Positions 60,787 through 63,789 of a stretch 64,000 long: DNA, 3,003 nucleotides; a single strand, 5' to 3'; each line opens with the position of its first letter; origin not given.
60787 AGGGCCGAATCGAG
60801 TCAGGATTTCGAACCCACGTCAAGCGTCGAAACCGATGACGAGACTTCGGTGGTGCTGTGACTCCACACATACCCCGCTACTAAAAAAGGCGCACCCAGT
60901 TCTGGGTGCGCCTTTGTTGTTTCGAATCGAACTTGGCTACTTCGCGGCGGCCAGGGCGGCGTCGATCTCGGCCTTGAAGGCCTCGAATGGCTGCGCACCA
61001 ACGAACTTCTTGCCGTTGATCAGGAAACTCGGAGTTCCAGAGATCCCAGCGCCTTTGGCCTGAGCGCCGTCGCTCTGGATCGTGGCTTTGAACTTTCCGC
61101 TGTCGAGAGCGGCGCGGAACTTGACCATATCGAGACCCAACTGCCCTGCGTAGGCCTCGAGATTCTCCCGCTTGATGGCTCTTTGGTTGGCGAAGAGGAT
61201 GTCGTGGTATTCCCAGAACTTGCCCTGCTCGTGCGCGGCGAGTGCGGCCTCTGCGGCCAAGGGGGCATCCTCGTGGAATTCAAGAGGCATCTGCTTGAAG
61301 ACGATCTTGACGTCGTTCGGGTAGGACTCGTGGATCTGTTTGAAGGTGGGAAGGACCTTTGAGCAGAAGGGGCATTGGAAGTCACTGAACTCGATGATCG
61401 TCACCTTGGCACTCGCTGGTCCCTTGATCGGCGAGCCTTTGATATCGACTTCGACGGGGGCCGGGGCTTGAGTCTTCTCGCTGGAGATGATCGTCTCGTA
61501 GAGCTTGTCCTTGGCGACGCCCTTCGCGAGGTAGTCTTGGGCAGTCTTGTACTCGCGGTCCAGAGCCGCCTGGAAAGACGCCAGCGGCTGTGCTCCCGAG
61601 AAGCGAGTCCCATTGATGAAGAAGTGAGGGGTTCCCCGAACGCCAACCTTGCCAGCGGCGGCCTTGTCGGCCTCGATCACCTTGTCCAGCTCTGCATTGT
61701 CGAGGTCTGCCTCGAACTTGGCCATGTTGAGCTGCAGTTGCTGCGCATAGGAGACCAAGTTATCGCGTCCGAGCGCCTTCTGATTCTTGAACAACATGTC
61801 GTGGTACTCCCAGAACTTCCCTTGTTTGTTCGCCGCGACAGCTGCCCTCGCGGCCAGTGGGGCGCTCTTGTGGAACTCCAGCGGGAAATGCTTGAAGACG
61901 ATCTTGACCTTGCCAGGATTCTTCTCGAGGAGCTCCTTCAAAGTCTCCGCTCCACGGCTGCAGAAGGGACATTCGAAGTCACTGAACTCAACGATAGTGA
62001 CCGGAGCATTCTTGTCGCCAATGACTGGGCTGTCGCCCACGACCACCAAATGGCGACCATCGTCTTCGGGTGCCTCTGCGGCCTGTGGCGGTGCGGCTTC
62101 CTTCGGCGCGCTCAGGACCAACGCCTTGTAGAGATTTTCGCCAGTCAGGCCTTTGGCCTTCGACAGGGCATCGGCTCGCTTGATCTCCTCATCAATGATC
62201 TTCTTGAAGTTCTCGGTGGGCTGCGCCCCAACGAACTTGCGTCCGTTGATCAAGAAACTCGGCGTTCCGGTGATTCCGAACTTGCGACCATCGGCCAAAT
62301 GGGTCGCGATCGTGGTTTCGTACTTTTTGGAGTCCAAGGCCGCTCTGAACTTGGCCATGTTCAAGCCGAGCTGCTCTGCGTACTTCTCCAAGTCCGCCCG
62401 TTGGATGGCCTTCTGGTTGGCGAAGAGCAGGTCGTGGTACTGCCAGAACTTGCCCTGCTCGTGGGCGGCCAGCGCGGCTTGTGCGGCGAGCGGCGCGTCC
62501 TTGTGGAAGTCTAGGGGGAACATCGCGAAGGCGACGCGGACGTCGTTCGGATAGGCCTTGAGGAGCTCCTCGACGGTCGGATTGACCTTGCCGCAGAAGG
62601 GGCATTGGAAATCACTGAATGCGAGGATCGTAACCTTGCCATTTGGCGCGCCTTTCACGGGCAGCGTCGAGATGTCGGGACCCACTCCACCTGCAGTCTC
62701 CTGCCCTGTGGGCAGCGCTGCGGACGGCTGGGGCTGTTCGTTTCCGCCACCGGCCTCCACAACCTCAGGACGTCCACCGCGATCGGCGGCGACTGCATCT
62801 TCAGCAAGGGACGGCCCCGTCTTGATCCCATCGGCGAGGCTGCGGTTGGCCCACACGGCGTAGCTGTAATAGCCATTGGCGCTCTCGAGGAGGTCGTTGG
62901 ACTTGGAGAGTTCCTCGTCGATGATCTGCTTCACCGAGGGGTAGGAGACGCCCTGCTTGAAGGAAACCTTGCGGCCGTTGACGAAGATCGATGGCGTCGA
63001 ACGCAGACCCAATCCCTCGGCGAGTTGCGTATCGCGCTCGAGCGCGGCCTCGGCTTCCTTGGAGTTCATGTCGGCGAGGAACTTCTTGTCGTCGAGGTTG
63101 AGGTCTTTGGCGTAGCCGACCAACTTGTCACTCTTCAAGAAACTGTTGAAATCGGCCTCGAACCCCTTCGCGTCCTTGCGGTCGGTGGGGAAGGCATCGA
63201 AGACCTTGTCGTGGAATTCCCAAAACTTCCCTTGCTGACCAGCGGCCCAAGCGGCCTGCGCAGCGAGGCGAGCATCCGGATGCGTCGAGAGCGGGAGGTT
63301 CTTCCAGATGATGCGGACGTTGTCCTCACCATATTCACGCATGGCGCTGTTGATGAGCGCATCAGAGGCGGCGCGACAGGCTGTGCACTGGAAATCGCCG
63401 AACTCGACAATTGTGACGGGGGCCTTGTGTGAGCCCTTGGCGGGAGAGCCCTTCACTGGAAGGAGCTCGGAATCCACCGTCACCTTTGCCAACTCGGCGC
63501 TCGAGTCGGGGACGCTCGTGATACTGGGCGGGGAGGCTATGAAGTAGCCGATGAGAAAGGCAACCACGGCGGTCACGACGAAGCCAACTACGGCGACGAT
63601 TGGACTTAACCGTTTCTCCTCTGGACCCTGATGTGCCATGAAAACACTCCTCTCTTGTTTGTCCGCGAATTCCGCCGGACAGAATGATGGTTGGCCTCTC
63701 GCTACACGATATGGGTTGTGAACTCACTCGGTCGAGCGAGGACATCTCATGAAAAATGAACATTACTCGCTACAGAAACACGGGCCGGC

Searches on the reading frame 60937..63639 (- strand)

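Call 39: search_protein_families(library=pfam, proteins=[window:60937-63639:-], max_evalue=0.001)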
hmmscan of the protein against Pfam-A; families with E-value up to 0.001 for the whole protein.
window:60937-63639:- (900 aa): 10 families
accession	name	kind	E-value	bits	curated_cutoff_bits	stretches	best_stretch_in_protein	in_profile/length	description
PF13462.12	Thioredoxin_4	-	1e-116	387.3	23.2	4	536-694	4-164/165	Thioredoxin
PF01323.26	DSBA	-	1.7e-84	282.8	25.6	4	337-482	1-190/191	DSBA-like thioredoxin domain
PF13098.12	Thioredoxin_2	-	8.9e-24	84.3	27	1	332-481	3-103/104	Thioredoxin-like domain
PF13743.12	Thioredoxin_5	-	3.7e-19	69.6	27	1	169-221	112-164/186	Thioredoxin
PF13192.12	Thioredoxin_3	-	1.9e-12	47.5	24.8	0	435-478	26-70/76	Thioredoxin domain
PF00085.26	Thioredoxin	-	1.6e-08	34.9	23.5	0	744-780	18-54/103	Thioredoxin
PF22767.2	ThcOx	-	1.6e-06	29.5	27.7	0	599-626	82-109/110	Cyanobactin oxidase ThcOx,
PF00462.30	Glutaredoxin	-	2.6e-06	28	22.9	0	174-223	16-58/60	Glutaredoxin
PF13905.12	Thioredoxin_8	-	1.8e-05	25.5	27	0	745-781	2-40/94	Thioredoxin-like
PF05605.18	zf-Di19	-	0.00015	22.3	27.5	0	343-360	2-18/54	Drought induced 19 protein (Di19), zinc-binding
